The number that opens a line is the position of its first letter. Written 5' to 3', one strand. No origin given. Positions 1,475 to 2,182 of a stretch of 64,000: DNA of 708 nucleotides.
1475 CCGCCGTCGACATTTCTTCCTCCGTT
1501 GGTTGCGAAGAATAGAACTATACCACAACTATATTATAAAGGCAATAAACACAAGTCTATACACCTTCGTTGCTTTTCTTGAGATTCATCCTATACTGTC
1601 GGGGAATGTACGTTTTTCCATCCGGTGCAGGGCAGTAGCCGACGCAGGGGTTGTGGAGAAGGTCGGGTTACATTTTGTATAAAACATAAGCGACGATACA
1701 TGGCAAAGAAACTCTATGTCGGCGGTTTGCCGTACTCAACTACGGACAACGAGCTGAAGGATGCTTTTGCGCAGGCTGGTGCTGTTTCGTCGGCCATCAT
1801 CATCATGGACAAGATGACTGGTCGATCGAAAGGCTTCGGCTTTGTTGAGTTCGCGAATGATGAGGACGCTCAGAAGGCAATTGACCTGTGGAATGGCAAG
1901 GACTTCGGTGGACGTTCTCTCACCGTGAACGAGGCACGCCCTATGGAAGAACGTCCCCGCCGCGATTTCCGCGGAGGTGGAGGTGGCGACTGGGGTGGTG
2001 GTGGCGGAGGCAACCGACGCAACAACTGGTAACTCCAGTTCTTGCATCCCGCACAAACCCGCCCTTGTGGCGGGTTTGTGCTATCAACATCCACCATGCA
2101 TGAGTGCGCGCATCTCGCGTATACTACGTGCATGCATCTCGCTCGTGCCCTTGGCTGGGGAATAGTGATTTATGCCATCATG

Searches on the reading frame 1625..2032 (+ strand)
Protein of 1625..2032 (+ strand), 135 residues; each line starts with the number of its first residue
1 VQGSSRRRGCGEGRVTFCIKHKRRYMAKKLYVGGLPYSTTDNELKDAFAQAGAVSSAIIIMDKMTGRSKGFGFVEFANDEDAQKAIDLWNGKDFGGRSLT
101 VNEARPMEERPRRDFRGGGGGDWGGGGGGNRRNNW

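Call 53: search_protein_families(library=pfam, proteins=[window:1625-2032:+], max_evalue=0.001)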
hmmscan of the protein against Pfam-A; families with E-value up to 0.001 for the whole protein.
window:1625-2032:+ (135 aa): 1 family
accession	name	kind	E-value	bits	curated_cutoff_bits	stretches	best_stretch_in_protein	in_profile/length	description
PF00076.28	RRM_1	-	3.7e-24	84.8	20.7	1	30-99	1-69/70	RNA recognition motif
